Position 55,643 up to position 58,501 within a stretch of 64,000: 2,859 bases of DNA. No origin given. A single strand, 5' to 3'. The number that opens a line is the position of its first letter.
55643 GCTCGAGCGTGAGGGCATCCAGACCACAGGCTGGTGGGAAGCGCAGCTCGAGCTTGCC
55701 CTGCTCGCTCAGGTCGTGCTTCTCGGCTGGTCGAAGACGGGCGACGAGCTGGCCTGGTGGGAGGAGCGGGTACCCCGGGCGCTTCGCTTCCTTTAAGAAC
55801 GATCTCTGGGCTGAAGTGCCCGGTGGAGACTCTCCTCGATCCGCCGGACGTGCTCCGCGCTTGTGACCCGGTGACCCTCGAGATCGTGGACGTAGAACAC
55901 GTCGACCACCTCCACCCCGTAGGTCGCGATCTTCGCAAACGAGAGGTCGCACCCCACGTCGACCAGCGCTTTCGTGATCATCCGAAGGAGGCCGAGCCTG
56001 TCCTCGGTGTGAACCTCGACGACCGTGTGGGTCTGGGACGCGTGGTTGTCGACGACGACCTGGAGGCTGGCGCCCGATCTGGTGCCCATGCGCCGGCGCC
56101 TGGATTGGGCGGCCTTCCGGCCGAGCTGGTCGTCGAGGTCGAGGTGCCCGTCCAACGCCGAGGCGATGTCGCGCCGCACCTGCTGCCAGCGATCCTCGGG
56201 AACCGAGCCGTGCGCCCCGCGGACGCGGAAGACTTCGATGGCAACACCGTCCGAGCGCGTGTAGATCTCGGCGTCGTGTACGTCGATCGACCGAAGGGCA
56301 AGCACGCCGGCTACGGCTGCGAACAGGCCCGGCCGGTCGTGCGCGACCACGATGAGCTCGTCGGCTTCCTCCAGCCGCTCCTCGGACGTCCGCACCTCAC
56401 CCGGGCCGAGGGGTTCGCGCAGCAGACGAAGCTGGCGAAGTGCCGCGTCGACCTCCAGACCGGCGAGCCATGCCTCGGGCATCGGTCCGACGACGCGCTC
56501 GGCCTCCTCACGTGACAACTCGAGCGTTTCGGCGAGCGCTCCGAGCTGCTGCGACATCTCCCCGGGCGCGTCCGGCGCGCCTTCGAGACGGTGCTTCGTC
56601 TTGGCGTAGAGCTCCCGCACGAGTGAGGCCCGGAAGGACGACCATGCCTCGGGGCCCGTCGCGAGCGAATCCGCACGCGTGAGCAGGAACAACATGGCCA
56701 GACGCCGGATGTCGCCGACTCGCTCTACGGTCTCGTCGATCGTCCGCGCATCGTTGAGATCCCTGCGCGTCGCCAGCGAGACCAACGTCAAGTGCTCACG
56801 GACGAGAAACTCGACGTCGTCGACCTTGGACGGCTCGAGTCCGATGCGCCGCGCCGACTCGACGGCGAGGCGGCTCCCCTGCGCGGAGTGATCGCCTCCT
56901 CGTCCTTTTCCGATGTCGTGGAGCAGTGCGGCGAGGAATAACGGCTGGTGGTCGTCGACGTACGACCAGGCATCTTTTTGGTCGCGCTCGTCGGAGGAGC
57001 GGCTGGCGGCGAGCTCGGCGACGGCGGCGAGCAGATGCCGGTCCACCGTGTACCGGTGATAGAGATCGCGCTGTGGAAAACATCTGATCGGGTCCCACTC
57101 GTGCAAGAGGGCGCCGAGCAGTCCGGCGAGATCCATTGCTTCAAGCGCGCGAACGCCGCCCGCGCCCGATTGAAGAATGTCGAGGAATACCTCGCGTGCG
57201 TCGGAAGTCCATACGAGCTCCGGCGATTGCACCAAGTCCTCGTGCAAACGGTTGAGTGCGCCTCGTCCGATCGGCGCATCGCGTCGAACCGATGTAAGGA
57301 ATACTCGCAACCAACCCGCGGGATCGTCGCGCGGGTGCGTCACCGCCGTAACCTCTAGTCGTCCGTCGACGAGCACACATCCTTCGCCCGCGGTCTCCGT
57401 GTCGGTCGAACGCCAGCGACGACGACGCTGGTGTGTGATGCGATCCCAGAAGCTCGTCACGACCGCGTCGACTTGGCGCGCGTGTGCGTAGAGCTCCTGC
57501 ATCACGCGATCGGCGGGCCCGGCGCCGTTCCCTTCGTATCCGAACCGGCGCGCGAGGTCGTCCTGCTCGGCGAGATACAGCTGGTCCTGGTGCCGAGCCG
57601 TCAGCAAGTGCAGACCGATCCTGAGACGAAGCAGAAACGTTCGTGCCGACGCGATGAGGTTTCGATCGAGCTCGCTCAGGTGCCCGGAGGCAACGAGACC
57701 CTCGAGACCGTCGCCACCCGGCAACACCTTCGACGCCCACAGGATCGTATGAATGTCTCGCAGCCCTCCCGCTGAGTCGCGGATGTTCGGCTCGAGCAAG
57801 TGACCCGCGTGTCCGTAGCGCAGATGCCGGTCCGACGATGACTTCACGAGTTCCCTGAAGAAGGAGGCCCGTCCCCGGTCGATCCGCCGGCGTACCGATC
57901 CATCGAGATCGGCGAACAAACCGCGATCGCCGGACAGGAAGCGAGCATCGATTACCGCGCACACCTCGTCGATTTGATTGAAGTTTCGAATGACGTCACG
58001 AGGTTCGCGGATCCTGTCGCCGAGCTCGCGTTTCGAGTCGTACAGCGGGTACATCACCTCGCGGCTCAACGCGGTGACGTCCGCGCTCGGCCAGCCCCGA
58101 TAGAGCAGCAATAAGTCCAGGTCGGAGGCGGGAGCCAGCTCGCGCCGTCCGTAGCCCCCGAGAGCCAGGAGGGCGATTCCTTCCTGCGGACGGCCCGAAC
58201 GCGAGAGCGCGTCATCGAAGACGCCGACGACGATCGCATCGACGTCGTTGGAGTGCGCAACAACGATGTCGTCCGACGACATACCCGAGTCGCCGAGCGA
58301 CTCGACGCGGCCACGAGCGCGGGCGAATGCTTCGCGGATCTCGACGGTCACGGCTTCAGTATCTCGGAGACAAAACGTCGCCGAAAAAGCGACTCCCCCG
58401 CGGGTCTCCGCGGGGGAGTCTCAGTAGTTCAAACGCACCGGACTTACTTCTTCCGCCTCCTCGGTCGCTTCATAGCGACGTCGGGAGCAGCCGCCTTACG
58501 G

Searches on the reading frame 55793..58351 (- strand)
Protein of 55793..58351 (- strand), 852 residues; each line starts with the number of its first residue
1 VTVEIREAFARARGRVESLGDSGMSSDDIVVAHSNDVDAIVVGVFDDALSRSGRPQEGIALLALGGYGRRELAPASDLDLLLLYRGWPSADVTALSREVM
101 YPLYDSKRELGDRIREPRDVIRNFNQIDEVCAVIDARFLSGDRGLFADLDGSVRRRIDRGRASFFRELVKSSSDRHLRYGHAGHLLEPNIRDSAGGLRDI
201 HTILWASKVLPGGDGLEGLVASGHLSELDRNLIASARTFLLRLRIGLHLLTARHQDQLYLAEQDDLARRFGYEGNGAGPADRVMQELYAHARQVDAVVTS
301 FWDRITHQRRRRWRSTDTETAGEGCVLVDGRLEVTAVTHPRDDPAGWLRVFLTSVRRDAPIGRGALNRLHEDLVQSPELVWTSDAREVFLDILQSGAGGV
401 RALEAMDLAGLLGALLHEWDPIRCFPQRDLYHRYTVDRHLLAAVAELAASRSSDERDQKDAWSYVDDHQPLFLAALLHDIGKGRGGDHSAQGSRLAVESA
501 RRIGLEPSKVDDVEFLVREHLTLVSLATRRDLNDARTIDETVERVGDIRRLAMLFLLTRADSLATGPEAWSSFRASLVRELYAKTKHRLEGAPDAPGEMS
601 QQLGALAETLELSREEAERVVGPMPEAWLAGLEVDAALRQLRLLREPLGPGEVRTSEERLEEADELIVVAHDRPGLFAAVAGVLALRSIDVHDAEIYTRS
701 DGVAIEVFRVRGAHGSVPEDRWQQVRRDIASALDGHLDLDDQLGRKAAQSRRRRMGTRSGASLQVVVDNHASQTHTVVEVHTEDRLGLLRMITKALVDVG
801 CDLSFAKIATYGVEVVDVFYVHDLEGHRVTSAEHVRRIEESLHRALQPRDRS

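Call 5: search_protein_families(library=pfam, proteins=[window:55793-58351:-], max_evalue=0.1)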
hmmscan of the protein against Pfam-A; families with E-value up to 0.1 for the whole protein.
window:55793-58351:- (852 aa): 8 families
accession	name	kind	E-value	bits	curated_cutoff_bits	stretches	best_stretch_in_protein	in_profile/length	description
PF08335.16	GlnD_UR_UTase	-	2.1e-31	109.3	21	1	164-301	2-140/141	GlnD PII-uridylyltransferase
PF01842.31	ACT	-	4.3e-11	42.8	27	1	666-711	3-47/66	ACT domain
PF01966.28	HD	-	4.4e-07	30.6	22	1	466-535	22-104/116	HD domain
PF24931.1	ACT_ACR9_3rd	-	1.6e-06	28.5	27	1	765-846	2-84/98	ACR9-like, ACT-like domain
PF03445.19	DUF294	-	0.00063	20.1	21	1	16-86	7-77/138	Putative nucleotidyltransferase DUF294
PF13291.12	ACT_4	-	0.0013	19.8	27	0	666-706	9-50/80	ACT domain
PF03710.21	GlnE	-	0.031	14.1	24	1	52-85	124-156/252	Glutamate-ammonia ligase adenylyltransferase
PF21447.3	Ppx-GppA_III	-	0.037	14.3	27.3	0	428-559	7-136/177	Ppx/GppA phosphatase, domain III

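Call 7: search_protein_families(library=ncbifam, proteins=[window:55793-58351:-], max_evalue=0.1)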
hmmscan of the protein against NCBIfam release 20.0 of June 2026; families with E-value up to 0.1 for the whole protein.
window:55793-58351:- (852 aa): 12 families
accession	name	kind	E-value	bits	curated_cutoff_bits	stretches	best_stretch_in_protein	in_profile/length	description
TIGR01693.1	UTase_glnD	equivalog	3.3e-193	644.3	519.4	1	24-846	12-849/850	[protein-PII] uridylyltransferase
NF003467.0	PRK05092.1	equivalog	1.7e-164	549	959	1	5-849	52-926/940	[protein-PII] uridylyltransferase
NF002895.0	PRK03381.1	equivalog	2.6e-153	512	631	1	31-847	34-778/782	[protein-PII] uridylyltransferase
NF002837.0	PRK03059.1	equivalog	1.8e-117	393.5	1010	1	21-847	30-856/857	[protein-PII] uridylyltransferase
NF003448.0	PRK05007.1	equivalog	1.6e-115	386.9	1255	1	21-851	46-883/884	bifunctional uridylyltransferase/uridylyl-removing protein GlnD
NF001366.0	PRK00275.1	equivalog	8.3e-113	378.1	1299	1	5-848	28-887/895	[protein-PII] uridylyltransferase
NF002487.0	PRK01759.1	equivalog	1.4e-96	324.5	890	1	56-846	62-861/862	bifunctional uridylyltransferase/uridylyl-removing protein GlnD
NF003347.0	PRK04374.1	equivalog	3.7e-69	233.8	1567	1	3-847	21-867/869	[protein-PII] uridylyltransferase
NF001265.0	PRK00227.1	equivalog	3.5e-58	197.4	799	1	57-601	26-536/693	[protein-PII] uridylyltransferase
NF006352.0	PRK08577.1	equivalog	0.0035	17.4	140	0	665-691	58-84/136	hypothetical protein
TIGR00277.1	HDIG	domain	0.0067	16.3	27.6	1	470-512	29-77/84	HDIG domain-containing metalloprotein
TIGR01596.1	cas3_HD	equivalog_domain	0.055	13.5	43.45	0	442-482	6-44/178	CRISPR-associated endonuclease Cas3''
